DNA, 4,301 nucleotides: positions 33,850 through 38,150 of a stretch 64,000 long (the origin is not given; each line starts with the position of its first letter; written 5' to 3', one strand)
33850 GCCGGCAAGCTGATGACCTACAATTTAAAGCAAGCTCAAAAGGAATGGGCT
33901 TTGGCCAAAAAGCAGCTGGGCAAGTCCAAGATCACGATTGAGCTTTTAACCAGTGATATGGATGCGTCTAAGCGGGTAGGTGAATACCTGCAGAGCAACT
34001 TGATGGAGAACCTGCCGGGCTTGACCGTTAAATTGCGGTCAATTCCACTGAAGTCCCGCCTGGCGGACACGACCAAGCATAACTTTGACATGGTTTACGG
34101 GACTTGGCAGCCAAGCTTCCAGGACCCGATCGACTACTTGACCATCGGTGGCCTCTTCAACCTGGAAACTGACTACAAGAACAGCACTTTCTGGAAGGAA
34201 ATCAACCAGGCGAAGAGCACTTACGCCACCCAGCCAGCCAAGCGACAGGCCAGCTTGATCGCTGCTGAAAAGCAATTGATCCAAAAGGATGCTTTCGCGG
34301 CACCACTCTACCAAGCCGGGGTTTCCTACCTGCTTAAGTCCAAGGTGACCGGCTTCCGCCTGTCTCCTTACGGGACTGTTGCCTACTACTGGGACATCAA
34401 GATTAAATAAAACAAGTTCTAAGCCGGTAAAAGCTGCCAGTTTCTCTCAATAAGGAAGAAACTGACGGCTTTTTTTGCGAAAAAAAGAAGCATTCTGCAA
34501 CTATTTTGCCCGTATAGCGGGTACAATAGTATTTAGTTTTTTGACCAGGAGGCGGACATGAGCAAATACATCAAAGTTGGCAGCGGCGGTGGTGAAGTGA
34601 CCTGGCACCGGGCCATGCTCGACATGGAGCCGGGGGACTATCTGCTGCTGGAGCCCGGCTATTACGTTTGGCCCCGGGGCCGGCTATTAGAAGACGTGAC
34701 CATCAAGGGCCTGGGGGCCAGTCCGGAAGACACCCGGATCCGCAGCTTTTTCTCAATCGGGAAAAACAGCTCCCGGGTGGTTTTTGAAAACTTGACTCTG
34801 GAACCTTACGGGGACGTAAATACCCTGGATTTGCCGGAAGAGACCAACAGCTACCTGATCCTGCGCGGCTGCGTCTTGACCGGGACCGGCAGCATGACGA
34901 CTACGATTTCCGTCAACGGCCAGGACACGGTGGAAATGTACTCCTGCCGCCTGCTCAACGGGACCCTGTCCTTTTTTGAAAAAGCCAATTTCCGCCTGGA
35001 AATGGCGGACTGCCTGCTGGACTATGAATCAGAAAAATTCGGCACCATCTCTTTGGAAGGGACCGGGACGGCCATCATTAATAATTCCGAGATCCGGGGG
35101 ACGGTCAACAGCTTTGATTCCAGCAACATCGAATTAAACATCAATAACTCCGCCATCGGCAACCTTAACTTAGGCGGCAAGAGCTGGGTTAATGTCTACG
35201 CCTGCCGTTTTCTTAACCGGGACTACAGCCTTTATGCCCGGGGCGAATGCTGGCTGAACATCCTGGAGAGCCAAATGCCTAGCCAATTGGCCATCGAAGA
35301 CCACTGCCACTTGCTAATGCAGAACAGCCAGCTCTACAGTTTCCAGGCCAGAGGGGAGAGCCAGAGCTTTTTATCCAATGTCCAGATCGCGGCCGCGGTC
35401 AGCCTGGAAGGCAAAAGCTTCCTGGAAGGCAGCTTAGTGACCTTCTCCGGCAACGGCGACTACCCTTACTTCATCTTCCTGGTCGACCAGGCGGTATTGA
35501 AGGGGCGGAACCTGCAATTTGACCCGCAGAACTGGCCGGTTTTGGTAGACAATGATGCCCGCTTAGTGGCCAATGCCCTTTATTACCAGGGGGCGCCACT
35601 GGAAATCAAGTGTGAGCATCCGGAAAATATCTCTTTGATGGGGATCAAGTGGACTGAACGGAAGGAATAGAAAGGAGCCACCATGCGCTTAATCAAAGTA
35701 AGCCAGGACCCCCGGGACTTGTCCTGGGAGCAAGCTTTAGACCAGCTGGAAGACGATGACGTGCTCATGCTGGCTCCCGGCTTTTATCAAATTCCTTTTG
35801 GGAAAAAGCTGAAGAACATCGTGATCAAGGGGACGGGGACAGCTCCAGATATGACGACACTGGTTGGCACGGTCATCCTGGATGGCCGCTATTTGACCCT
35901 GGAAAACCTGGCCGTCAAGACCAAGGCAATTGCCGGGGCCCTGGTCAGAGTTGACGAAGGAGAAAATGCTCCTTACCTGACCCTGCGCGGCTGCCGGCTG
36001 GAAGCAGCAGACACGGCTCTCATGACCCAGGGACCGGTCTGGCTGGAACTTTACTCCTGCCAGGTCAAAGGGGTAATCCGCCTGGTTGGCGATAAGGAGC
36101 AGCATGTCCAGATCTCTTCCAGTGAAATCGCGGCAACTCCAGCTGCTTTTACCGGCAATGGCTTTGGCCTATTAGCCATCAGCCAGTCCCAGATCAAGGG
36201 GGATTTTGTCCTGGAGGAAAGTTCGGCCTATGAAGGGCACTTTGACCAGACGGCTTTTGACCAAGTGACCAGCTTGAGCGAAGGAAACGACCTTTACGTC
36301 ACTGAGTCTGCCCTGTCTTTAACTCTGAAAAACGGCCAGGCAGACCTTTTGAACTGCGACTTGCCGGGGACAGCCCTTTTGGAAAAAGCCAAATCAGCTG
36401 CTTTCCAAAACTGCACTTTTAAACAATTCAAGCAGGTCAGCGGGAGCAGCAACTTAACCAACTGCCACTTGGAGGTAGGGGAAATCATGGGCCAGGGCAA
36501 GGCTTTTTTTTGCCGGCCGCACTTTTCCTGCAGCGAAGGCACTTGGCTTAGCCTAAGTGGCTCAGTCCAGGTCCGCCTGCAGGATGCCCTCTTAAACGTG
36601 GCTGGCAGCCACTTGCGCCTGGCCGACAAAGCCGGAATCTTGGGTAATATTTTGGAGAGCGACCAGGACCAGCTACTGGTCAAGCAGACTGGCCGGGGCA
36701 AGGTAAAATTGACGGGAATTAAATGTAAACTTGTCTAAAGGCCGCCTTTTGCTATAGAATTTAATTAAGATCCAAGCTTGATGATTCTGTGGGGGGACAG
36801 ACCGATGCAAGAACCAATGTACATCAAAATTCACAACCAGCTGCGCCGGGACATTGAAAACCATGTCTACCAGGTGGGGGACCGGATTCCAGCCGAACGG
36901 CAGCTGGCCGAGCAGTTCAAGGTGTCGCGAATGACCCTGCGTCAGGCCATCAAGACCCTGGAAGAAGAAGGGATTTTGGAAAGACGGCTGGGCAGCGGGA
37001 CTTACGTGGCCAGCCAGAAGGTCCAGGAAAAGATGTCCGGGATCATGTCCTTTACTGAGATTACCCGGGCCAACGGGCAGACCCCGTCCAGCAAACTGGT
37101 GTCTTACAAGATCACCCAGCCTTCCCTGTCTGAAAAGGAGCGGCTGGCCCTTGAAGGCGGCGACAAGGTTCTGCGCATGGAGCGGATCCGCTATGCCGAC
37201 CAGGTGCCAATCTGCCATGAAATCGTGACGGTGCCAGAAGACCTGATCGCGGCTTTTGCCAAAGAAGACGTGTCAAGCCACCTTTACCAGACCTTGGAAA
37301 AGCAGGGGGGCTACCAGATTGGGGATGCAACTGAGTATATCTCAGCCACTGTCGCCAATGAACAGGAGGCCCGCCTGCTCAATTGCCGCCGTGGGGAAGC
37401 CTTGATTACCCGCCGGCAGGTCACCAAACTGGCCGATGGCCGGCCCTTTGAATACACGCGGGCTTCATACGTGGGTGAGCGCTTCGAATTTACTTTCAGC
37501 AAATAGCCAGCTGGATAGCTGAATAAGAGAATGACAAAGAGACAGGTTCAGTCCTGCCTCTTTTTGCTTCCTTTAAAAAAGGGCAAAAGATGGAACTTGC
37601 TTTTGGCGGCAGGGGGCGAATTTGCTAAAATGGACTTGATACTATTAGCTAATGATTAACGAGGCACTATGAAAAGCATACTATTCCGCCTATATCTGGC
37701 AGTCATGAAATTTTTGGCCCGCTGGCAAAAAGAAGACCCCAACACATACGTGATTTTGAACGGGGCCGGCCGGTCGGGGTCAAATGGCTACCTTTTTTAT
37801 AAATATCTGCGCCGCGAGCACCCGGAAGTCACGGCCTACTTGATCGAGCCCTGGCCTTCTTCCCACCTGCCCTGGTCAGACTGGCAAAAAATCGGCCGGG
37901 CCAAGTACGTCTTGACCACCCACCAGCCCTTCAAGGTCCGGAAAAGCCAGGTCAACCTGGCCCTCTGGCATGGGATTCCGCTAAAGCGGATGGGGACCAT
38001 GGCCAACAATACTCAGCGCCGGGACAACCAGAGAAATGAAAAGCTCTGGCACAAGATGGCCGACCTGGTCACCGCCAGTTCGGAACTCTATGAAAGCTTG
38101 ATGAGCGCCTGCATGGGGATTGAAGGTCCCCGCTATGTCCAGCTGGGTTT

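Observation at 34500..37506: Tandem paralogous cytoplasmic beta-helix proteins co-located with a GntR/HutC regulator: a module with no assignable function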

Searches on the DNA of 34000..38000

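Call 94: search_rna_families(source=window, start=34000, end=38000, threshold=evalue, max_evalue=0.1)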
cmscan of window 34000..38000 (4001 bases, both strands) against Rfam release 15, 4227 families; matches with E-value up to 0.1: 0.
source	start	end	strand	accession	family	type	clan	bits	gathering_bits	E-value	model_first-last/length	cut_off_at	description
